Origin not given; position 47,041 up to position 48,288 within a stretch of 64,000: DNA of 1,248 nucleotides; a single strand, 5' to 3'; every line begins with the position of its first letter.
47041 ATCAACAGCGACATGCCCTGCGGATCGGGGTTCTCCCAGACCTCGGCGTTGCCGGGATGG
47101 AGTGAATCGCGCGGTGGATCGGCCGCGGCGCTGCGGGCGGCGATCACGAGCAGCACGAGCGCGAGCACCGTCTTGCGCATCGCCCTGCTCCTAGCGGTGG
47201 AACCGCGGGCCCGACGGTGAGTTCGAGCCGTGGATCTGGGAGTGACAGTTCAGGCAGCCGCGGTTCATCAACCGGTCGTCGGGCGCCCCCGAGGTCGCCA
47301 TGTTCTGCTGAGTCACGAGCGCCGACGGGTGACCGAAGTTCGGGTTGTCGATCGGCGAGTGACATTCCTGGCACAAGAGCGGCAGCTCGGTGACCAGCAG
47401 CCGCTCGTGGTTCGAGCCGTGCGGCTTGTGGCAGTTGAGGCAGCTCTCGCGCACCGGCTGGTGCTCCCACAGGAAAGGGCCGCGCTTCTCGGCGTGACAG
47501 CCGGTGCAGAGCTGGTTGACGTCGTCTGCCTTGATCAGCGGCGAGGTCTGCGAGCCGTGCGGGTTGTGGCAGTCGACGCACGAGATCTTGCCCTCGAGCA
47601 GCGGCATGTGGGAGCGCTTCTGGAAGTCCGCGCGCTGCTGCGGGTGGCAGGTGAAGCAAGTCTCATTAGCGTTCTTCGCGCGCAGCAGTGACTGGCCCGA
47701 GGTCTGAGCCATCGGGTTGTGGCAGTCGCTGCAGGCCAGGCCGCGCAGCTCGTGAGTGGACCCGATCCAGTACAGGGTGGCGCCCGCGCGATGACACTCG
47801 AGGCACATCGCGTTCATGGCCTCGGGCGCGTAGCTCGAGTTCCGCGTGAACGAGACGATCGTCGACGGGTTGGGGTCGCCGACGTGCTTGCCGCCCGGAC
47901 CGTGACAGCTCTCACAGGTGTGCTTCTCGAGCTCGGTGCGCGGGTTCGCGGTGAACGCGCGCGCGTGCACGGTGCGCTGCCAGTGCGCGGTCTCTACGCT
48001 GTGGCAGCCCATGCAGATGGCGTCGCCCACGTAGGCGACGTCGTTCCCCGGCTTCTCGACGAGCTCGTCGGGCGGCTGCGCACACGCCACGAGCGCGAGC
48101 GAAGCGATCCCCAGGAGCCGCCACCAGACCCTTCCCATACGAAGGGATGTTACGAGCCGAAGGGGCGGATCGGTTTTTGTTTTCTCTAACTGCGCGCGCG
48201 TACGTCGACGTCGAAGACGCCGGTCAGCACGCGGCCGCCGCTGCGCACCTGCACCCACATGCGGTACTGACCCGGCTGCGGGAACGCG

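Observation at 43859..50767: Porin-cytochrome (MtrAB/PioAB-type) electron conduit embedded in a five-gene minus-strand string with uncharacterised partners and no CymA/NapC-type quinol dehydrogenase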

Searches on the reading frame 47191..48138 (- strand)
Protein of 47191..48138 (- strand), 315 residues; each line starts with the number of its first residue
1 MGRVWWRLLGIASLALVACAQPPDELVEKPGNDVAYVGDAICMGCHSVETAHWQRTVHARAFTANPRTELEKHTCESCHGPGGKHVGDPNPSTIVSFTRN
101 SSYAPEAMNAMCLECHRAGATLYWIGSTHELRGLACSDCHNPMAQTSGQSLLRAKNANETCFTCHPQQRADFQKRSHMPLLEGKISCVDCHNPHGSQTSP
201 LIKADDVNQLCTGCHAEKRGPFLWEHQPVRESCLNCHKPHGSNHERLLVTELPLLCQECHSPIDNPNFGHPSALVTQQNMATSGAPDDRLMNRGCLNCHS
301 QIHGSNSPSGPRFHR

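Call 3: search_protein_families(library=pfam, proteins=[window:47191-48138:-], max_evalue=0.1)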
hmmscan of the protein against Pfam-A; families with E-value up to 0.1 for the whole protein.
window:47191-48138:- (315 aa): 8 families
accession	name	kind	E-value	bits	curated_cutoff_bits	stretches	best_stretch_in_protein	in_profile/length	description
PF09699.15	Paired_CXXCH_1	-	1.5e-35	121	20.6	3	177-219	1-40/41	Doubled CXXCH motif (Paired_CXXCH_1)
PF14522.11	Cytochrome_C7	-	1.8e-15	57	24.8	3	172-238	3-67/67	Cytochrome c7 and related cytochrome c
PF22678.1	Cytochrom_c_NrfB-like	-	3.2e-14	53.6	27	2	75-142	1-67/89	Cytochrome c-type protein NrfB-like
PF14537.11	Cytochrom_c3_2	-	3.5e-11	43.8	25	1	129-215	2-78/79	Cytochrome c3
PF22113.1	Mtrc-MtrF_II-IV_dom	-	4.8e-11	42.9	30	3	40-83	121-167/176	Outer membrane cytochrome MtrC/MtrF-like, domains II/IV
PF03264.19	Cytochrom_NNT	-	1.6e-06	28.4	24.1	1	150-199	28-80/174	NapC/NirT cytochrome c family, N-terminal region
PF13435.11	Cytochrome_C554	-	4.9e-05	24.6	20.8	0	42-67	2-27/84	Cytochrome c554 and c-prime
PF02335.20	Cytochrom_C552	-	0.00044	19.8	24.1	1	124-175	235-292/438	Cytochrome c552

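Call 4: search_protein_families(library=ncbifam, proteins=[window:47191-48138:-], max_evalue=0.1)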
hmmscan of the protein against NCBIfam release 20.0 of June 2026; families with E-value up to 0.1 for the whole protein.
window:47191-48138:- (315 aa): 13 families
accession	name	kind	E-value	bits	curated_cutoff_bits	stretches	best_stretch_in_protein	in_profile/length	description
TIGR03508.1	decahem_SO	subfamily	3.3e-76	256.1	192.2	1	38-308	1-257/258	DmsE family decaheme c-type cytochrome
NF041028.1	decahem_GSU2203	exception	1.6e-70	237.8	325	1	32-309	29-305/317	GSU2203 family decaheme c-type cytochrome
TIGR01905.1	paired_CXXCH_1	subfamily_domain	2.1e-27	94.8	25.2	3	177-218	1-39/41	doubled CXXCH domain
NF008659.0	PRK11659.1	equivalog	2.8e-12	46.7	184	2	38-175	45-177/188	cytochrome c nitrite reductase pentaheme subunit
TIGR03153.1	cytochr_NrfH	equivalog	5e-11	42.8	134.2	2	150-206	20-74/138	cytochrome c nitrite reductase small subunit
NF041198.1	UshA_like_PCGU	equivalog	1.1e-09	37.5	275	3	29-63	398-432/519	UshA-like (seleno)protein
TIGR03146.1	cyt_nit_nrfB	equivalog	5.8e-08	33.1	166.6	2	39-169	11-145/145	cytochrome c nitrite reductase pentaheme subunit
NF045722.1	c3_cytochr_TmcA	equivalog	0.00035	20.4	114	2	107-169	55-114/125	acidic tetraheme cytochrome c3 TmcA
NF040968.1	FeS_ExtO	equivalog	0.012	14.5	200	0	182-219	36-73/416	selenite/tellurite reduction operon b-type cytochrome iron-sulfur cluster-binding subunit ExtO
NF040967.1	cytc_ExtN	equivalog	0.015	14.1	200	0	182-219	36-73/415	selenite/tellurite reduction operon c-type cytochrome ExtN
NF047727.1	4hemeCytCCctA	equivalog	0.029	14.5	180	1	158-219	57-108/109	tetraheme c-type cytochrome CctA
NF043010.1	Cyt554_Nsmonas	equivalog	0.044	13.1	400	1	34-63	26-55/238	cytochrome c-550 CycA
NF052246.1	SorB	equivalog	0.091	12.8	93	1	20-62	7-48/80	SorB family sulfite dehydrogenase c-type cytochrome subunit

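Call 88: search_solved_structures(query=window:47191-48138:-, max_evalue=0.00001, show_alignments=1)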
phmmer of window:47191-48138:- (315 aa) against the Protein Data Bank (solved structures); distinct sequences matched with E-value up to 0.00001: 3.
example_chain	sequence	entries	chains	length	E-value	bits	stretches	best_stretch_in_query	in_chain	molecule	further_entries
6r2q_A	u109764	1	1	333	3.2e-58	200.8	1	38-313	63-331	Cystathionine beta-synthase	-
2ozy_A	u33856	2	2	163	1.7e-09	40.6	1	39-181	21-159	Cytochrome c-type protein nrfB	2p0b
6i5b_A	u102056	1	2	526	1.3e-06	31.1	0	73-97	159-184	Uncharacterized protein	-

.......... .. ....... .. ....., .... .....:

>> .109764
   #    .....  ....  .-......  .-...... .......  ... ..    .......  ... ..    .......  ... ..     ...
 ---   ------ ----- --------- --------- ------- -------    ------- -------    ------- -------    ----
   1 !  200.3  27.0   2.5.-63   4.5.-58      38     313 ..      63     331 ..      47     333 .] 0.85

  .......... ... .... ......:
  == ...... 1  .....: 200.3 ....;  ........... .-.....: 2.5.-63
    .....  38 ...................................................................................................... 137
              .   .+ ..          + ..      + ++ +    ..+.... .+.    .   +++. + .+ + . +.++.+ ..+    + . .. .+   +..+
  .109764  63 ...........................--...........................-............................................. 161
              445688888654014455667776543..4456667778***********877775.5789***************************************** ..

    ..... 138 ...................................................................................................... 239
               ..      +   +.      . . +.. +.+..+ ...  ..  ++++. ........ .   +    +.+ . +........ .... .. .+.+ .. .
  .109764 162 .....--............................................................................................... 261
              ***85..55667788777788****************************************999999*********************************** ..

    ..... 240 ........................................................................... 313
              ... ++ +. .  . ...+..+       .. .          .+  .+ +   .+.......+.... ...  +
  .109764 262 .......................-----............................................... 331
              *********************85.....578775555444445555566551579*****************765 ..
